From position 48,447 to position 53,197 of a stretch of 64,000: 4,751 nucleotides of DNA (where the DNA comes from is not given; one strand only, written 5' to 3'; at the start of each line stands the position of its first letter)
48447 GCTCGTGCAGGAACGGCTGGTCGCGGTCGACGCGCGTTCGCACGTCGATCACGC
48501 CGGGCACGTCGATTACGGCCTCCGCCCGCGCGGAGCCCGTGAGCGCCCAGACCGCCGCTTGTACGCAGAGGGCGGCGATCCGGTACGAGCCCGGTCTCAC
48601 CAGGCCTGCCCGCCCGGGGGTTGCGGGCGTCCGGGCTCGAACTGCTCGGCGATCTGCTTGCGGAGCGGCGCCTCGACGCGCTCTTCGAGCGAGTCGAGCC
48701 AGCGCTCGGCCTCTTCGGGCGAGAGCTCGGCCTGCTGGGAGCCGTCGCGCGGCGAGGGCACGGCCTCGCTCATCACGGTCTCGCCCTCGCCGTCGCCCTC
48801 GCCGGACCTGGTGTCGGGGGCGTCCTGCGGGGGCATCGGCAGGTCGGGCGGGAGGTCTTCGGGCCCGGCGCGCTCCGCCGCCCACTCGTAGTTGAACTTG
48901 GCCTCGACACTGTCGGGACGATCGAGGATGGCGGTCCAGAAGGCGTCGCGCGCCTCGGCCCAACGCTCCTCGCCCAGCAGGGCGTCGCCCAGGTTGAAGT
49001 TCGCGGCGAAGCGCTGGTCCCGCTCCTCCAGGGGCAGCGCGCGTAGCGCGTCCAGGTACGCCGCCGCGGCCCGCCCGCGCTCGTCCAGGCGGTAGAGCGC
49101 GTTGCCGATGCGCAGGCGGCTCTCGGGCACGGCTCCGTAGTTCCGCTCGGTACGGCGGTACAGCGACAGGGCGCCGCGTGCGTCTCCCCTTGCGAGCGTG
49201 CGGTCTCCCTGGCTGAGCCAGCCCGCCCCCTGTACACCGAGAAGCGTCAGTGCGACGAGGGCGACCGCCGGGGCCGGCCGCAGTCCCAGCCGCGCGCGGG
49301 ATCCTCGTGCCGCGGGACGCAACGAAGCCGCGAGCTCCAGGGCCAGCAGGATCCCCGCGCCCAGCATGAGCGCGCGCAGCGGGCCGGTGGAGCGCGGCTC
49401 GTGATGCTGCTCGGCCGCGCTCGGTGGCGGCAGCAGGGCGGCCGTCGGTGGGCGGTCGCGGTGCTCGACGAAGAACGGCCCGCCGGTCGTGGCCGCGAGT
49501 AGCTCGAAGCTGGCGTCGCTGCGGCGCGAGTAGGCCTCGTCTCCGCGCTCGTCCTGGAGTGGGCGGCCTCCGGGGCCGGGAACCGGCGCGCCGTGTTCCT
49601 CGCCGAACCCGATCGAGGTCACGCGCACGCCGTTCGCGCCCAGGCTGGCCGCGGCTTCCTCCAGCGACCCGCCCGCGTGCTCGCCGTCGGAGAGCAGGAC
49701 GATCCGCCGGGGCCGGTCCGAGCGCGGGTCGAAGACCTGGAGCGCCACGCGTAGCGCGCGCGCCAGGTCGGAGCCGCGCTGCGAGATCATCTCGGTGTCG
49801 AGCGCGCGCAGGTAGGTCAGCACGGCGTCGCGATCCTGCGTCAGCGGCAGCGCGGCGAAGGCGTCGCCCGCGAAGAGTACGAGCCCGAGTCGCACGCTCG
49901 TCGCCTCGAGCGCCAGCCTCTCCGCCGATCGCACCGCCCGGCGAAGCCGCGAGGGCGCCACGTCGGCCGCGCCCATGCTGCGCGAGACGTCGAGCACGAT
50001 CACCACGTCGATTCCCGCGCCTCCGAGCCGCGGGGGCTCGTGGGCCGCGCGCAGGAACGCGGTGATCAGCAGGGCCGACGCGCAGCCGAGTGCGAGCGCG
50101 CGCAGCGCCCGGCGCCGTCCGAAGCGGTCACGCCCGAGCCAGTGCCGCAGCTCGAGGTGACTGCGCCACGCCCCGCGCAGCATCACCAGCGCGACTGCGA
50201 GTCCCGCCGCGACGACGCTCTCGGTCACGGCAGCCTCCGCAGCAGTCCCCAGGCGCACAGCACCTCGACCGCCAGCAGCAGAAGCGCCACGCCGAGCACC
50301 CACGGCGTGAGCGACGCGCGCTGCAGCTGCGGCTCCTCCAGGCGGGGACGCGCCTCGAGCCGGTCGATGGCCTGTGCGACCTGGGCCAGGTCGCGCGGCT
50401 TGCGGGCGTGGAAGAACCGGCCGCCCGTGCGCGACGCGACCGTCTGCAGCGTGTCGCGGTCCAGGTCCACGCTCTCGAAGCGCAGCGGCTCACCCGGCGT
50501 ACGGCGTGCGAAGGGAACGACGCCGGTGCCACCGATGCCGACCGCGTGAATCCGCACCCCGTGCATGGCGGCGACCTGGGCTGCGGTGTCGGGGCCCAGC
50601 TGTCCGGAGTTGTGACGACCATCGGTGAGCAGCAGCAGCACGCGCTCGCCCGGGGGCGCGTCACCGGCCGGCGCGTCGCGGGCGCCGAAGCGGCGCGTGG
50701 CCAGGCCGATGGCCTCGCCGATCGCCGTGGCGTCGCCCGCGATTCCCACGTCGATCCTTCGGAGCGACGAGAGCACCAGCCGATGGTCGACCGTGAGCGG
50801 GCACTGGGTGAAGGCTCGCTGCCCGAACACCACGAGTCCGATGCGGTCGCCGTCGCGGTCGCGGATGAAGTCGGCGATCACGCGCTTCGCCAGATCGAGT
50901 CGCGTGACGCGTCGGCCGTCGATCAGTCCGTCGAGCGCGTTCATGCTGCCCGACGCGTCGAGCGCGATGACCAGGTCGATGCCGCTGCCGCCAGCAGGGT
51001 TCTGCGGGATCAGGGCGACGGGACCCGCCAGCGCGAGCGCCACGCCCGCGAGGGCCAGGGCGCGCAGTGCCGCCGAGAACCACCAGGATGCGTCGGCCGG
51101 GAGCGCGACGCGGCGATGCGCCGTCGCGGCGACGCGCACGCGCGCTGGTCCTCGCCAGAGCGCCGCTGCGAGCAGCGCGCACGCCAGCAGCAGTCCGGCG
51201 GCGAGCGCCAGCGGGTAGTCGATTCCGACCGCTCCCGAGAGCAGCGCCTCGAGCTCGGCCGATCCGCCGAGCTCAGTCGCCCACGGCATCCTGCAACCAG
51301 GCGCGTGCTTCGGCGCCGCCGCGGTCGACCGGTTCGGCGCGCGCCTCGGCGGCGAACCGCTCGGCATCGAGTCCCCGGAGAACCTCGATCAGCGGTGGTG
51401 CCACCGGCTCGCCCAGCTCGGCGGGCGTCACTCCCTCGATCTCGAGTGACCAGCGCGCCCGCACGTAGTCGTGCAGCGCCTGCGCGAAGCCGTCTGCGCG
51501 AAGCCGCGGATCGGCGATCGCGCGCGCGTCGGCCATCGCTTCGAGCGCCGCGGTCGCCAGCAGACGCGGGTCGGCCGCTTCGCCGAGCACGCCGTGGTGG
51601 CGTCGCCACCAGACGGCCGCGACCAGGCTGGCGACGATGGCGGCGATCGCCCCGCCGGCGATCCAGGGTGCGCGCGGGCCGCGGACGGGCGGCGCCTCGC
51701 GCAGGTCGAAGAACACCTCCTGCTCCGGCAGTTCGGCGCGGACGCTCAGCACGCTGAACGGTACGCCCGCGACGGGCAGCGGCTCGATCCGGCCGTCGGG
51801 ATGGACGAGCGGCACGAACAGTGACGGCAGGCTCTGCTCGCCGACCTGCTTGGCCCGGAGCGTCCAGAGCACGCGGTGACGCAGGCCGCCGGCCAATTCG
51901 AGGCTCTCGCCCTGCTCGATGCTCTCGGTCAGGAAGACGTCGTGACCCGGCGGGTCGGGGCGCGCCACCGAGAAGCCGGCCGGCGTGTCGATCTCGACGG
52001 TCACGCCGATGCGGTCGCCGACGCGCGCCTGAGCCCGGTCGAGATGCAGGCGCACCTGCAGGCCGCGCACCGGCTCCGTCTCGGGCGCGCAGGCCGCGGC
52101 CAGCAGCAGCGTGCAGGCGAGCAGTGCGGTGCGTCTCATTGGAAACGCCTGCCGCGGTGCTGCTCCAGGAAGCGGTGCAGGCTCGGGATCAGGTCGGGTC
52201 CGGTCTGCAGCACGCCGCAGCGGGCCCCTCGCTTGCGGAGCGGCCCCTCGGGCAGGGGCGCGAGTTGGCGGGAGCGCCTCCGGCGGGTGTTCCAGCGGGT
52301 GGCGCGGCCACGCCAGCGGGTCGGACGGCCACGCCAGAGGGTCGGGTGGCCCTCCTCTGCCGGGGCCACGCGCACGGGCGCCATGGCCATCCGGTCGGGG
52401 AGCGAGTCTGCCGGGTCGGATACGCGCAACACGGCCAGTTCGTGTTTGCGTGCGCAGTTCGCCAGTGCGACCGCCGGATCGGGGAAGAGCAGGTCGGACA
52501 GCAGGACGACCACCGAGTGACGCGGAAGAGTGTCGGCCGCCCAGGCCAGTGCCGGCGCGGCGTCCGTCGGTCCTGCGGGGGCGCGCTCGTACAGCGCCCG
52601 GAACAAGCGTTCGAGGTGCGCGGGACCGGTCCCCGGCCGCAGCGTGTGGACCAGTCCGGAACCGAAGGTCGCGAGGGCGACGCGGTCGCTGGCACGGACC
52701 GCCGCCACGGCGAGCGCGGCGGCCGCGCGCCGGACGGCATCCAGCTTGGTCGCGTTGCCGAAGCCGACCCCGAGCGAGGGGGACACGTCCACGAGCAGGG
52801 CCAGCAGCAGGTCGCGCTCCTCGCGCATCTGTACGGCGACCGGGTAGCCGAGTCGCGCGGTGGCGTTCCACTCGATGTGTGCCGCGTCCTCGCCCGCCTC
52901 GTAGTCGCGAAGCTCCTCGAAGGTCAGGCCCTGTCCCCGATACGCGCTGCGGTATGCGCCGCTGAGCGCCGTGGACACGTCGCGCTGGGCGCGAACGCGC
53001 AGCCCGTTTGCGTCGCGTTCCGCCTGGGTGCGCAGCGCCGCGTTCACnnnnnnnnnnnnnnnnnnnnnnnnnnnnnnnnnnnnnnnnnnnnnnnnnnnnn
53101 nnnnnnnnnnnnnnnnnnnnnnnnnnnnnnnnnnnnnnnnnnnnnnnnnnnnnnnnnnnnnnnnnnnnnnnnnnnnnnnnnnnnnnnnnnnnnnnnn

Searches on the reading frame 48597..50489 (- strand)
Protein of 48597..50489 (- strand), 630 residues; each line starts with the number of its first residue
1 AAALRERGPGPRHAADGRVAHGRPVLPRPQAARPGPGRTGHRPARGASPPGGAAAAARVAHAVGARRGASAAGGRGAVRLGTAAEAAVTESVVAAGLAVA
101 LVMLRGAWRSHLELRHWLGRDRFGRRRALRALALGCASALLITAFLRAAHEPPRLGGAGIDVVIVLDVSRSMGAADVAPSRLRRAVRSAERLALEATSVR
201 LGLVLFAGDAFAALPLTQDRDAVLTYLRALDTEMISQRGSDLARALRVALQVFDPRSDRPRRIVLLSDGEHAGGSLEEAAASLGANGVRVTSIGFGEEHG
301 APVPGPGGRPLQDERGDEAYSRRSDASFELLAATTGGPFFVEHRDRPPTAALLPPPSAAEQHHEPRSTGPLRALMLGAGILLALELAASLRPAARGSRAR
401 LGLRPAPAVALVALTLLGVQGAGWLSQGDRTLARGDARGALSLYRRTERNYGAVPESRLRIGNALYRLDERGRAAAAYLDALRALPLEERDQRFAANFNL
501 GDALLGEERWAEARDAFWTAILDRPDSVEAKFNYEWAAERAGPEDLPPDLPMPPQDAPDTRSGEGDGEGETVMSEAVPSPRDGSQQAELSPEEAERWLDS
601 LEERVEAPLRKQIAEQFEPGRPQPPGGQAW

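Call 32: search_protein_families(library=pfam, proteins=[window:48597-50489:-], max_evalue=0.01)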
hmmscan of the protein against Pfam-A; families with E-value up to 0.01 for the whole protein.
window:48597-50489:- (630 aa): 6 families
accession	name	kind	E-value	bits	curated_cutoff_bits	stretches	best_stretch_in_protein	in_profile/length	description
PF13519.12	VWA_2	-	3.2e-19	70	27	1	162-270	1-107/107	von Willebrand factor type A domain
PF00092.34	VWA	-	4.7e-17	63.2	23.8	1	161-299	1-143/174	von Willebrand factor type A domain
PF07719.23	TPR_2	-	0.00024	21.5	27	0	496-517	3-24/34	Tetratricopeptide repeat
PF01882.25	DUF58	-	0.00033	20.4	23.4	1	161-315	37-188/216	Protein of unknown function DUF58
PF13768.12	VWA_3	-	0.0022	18.5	27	1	161-301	2-139/155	von Willebrand factor type A domain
PF05762.20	VWA_CoxE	-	0.0033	17.3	26.4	1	160-283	57-175/222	VWA domain containing CoxE-like protein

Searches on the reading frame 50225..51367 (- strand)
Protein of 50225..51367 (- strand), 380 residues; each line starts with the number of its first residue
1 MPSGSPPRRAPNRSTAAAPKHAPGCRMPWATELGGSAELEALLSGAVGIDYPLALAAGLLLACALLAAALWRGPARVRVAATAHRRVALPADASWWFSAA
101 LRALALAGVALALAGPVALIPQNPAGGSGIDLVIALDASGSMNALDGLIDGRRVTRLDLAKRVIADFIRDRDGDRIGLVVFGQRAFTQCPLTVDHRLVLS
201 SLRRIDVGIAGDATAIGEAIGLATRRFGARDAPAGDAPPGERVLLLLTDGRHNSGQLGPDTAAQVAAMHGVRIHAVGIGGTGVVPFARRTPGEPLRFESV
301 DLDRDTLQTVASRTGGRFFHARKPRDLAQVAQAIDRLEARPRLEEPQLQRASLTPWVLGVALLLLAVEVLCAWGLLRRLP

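Call 89: search_protein_families(library=pfam, proteins=[window:50225-51367:-], max_evalue=0.001)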
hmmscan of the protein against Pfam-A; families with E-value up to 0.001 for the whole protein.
window:50225-51367:- (380 aa): 2 families
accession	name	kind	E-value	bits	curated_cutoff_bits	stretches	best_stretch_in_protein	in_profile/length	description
PF00092.34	VWA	-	3.5e-17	63.6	23.8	1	131-330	1-171/174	von Willebrand factor type A domain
PF13519.12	VWA_2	-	7.8e-16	59.1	27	1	132-250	1-106/107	von Willebrand factor type A domain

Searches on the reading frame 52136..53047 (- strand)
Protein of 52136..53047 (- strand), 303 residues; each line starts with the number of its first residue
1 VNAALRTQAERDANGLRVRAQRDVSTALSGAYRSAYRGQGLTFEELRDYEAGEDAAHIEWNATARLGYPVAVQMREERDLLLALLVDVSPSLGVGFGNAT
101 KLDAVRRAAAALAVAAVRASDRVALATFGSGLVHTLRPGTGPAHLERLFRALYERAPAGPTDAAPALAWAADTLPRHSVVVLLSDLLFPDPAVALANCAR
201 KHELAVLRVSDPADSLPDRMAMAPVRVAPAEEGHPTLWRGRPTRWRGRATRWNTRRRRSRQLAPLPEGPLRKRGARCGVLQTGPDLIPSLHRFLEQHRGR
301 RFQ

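Call 89: search_protein_families(library=pfam, proteins=[window:52136-53047:-], max_evalue=0.001)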
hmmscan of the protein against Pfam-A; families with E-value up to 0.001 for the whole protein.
window:52136-53047:- (303 aa): 3 families
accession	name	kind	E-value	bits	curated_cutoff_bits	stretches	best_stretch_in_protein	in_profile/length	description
PF01882.25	DUF58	-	8.7e-33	113.8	23.4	1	45-234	1-191/216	Protein of unknown function DUF58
PF13519.12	VWA_2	-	6.4e-10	40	27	1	83-185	2-105/107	von Willebrand factor type A domain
PF25045.1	vWA_Ro60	-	0.00037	20.9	27.7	1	84-185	4-100/165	Ro60 vWA domain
